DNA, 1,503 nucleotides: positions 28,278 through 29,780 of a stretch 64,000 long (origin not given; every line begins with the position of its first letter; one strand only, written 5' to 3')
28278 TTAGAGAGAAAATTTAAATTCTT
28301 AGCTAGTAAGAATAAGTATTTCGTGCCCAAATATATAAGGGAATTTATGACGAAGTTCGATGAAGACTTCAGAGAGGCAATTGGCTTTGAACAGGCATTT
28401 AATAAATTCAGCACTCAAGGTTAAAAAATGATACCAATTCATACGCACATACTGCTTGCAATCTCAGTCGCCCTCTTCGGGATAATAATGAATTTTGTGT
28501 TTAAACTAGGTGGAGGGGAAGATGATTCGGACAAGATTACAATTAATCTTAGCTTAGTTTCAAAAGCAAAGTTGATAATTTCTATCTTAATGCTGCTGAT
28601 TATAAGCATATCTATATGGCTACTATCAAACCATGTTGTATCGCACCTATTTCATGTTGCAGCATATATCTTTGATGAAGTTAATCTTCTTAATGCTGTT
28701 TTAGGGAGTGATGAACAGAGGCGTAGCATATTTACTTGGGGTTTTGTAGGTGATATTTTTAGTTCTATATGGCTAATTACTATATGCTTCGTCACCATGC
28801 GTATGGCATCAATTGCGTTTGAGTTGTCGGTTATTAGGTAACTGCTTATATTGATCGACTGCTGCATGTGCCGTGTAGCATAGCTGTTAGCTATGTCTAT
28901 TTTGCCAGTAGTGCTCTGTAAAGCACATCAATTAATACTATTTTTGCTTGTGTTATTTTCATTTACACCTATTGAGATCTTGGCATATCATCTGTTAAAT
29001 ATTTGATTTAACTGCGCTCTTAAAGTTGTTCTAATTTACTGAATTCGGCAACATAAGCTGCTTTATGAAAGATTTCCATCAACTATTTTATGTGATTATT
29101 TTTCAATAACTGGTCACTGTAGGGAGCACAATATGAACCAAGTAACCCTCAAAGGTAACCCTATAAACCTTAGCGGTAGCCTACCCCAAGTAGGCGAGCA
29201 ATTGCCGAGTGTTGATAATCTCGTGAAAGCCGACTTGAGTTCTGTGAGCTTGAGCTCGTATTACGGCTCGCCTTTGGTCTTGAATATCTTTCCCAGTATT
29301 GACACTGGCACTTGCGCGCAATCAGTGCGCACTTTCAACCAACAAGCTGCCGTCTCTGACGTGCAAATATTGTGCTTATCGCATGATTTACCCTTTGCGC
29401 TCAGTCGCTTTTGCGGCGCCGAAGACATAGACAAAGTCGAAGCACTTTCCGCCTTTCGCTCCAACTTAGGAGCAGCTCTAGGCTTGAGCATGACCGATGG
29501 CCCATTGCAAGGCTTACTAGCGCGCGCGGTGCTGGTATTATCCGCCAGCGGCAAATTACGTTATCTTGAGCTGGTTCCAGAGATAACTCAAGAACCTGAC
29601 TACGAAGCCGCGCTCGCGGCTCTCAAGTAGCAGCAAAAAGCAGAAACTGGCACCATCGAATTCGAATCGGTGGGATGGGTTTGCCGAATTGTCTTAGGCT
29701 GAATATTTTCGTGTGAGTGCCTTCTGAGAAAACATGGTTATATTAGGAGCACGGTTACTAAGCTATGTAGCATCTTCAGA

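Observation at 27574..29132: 1.56-kb AT-rich islet with two small membrane-protein genes inserted between a core aminotransferase gene and tpx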

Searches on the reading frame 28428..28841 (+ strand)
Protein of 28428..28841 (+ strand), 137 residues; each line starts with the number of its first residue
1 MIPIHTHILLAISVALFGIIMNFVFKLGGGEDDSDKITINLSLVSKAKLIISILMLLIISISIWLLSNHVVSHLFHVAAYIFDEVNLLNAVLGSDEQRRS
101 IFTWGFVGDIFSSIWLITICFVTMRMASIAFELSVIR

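Call 4: search_protein_families(library=pfam, proteins=[window:28428-28841:+], max_evalue=1)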
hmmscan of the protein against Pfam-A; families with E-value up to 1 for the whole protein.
window:28428-28841:+ (137 aa): 4 families
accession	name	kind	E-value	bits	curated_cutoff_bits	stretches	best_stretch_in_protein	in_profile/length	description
PF04247.17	SirB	-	0.055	14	30.9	1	4-90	5-90/120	Invasion gene expression up-regulator, SirB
PF19401.4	DUF5976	-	0.15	12.5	25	1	47-74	20-47/50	Family of unknown function (DUF5976)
PF09955.14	DUF2189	-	0.84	10.2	26.2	1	45-118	43-116/126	Predicted integral membrane protein (DUF2189)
PF07790.16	Pilin_N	-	0.97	10.8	25.2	1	8-48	11-51/78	Archaeal Type IV pilin, N-terminal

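Call 5: search_protein_families(library=padloc, proteins=[window:28428-28841:+], max_evalue=1)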
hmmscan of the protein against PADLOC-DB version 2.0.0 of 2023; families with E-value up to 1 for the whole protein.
window:28428-28841:+ (137 aa): 0 families

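Call 7: search_protein_families(library=phrogs, proteins=[window:28428-28838:+], max_evalue=1)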
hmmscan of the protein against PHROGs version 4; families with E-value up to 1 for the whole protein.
window:28428-28838:+ (137 aa): 1 family
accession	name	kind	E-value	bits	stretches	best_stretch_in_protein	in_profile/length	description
phrog_6803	-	unknown function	0.14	13.3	1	47-66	7-26/57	-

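Call 8: search_protein_families(library=ncbifam, proteins=[window:28428-28838:+], max_evalue=1)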
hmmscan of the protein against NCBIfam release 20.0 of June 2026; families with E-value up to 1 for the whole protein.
window:28428-28838:+ (137 aa): 1 family
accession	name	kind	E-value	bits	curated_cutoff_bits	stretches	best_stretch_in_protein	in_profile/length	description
NF010560.0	PRK13955.1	equivalog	0.12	12.3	180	1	18-68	37-88/132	large conductance mechanosensitive channel protein MscL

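Call 10: find_homologous_proteins(query=window:28428-28838:+, max_evalue=0.01)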
Query window:28428-28838:+: 19 candidates shared short words with the query, none scored E <= 0.01.

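Call 57: list_cluster_members(proteins=[P0001, window:28428-28838:+, window:29133-29627:+, window:29891-32551:+, P0050])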
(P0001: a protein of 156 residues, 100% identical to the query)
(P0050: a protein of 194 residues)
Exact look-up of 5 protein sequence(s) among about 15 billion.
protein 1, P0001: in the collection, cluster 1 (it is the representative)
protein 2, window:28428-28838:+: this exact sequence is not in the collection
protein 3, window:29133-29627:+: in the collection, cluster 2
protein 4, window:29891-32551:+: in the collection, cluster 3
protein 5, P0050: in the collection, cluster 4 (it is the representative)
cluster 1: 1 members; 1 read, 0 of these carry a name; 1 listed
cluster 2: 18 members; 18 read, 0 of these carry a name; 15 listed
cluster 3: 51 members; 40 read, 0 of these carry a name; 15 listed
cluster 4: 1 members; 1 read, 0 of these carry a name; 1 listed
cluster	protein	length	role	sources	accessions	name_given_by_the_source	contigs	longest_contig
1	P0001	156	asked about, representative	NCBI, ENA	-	-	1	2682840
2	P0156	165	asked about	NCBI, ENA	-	-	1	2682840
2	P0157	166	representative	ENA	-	-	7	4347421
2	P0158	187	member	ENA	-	-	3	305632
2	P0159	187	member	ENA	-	-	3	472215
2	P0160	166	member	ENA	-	-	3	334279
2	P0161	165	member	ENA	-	-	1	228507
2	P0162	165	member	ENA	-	-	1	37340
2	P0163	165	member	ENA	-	-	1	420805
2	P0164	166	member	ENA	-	-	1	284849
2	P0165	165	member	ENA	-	-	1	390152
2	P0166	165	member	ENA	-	-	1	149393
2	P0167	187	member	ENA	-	-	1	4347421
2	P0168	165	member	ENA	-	-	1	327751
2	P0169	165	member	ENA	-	-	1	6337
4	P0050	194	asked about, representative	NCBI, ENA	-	-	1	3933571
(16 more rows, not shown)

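Call 82: search_protein_families(library=padloc, proteins=[L092:5517-6527:+, L092:6536-7357:+], max_evalue=0.01)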
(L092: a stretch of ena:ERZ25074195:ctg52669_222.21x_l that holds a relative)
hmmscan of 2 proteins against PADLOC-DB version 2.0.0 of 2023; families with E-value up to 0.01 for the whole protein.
L092:5517-6527:+ (337 aa): 127 families (the best 25 are shown)
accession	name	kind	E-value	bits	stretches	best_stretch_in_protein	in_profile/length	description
PDLC02981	AriAB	-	2.2e-23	80.8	2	217-330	264-382/694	-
PDLC04135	mad3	-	2.1e-20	71.6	1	6-327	1-329/374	mads_3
PDLC04164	AriA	-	4.1e-20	70.4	2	212-327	124-238/253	-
PDLC02980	AriA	-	4.6e-20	70.8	2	251-324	230-302/304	-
PDLC00289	PtuA1|PtuA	-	1e-18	65.6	2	250-322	219-289/404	AAA ATPase domain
PDLC02979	AriA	-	1.7e-18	65.6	2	220-323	261-371/373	-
PDLC00271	PtuA1|PtuA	-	5e-18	63.9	1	6-321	2-318/421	AAA ATPase domain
PDLC00278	PtuA1|PtuA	-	4.4e-16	57.2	2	173-323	167-329/436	AAA ATPase domain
PDLC02335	AbiLi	-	1.1e-14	52.3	1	7-326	50-242/326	AbiLi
PDLC02915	ATPase-Toprim_I-B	-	3.9e-14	50.4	2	201-329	185-303/623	-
PDLC02913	ATPase_I-A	-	7.7e-14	49.7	2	201-306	273-390/508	-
PDLC04175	HEC-01A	-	7.9e-14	49.5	2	255-325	245-312/363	-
PDLC00274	PtuA1|PtuA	-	1.8e-13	48.6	2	6-72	2-70/438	AAA ATPase domain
PDLC04235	PDC-M01A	-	2.5e-13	47.7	1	252-321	343-412/510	-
PDLC04182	HEC-01A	-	3.6e-13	47.3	2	6-63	3-58/406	-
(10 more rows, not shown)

L092:6536-7357:+ (274 aa): 2 families
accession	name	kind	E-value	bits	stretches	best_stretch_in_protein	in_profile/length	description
PDLC02983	AriB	-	0.00024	19.3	1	29-134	3-93/236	-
PDLC02981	AriAB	-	0.0014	15.4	1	66-133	454-523/694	-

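Call 103: search_protein_families(library=pfam, alignment_id=A5, max_evalue=0.05)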
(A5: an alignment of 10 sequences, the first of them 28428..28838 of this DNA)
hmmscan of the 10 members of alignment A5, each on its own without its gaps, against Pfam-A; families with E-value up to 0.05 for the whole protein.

A. member 1, window:28428-28838:+ (137 aa): 0 families

B. families by the number of members that match (of 10 scanned): 2 families
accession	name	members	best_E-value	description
PF07343.16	DUF1475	1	0.013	Protein of unknown function (DUF1475)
PF16212.11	PhoLip_ATPase_C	1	0.044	Phospholipid-translocating P-type ATPase C-terminal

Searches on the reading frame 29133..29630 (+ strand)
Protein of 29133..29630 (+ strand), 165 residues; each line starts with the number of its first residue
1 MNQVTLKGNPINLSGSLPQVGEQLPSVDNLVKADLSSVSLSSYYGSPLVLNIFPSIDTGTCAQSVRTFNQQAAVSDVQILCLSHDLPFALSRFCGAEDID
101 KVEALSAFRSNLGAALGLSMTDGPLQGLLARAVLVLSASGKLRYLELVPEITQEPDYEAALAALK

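Call 4: search_protein_families(library=pfam, proteins=[window:29133-29630:+], max_evalue=1)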
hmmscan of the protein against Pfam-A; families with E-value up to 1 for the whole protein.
window:29133-29630:+ (165 aa): 2 families
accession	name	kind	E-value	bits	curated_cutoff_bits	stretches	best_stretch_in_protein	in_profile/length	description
PF08534.16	Redoxin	-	4.5e-25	88.6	26.6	1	19-161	1-148/148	Redoxin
PF00578.27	AhpC-TSA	-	7.5e-10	39.3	26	1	20-144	1-123/124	AhpC/TSA family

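Call 82: search_protein_families(library=padloc, proteins=[L092:5517-6527:+, L092:6536-7357:+], max_evalue=0.01)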
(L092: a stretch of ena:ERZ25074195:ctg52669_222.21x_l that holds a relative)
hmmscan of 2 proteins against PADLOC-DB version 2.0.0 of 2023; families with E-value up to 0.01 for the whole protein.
L092:5517-6527:+ (337 aa): 127 families (the best 25 are shown)
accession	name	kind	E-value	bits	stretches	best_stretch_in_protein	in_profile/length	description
PDLC02981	AriAB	-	2.2e-23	80.8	2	217-330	264-382/694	-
PDLC04135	mad3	-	2.1e-20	71.6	1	6-327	1-329/374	mads_3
PDLC04164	AriA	-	4.1e-20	70.4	2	212-327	124-238/253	-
PDLC02980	AriA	-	4.6e-20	70.8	2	251-324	230-302/304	-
PDLC00289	PtuA1|PtuA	-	1e-18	65.6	2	250-322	219-289/404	AAA ATPase domain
PDLC02979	AriA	-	1.7e-18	65.6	2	220-323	261-371/373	-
PDLC00271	PtuA1|PtuA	-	5e-18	63.9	1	6-321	2-318/421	AAA ATPase domain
PDLC00278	PtuA1|PtuA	-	4.4e-16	57.2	2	173-323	167-329/436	AAA ATPase domain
PDLC02335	AbiLi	-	1.1e-14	52.3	1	7-326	50-242/326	AbiLi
PDLC02915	ATPase-Toprim_I-B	-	3.9e-14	50.4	2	201-329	185-303/623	-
PDLC02913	ATPase_I-A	-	7.7e-14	49.7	2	201-306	273-390/508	-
PDLC04175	HEC-01A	-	7.9e-14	49.5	2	255-325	245-312/363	-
PDLC00274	PtuA1|PtuA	-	1.8e-13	48.6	2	6-72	2-70/438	AAA ATPase domain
PDLC04235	PDC-M01A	-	2.5e-13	47.7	1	252-321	343-412/510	-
PDLC04182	HEC-01A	-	3.6e-13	47.3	2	6-63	3-58/406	-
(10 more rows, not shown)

L092:6536-7357:+ (274 aa): 2 families
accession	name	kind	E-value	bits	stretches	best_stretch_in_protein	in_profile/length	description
PDLC02983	AriB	-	0.00024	19.3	1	29-134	3-93/236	-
PDLC02981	AriAB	-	0.0014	15.4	1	66-133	454-523/694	-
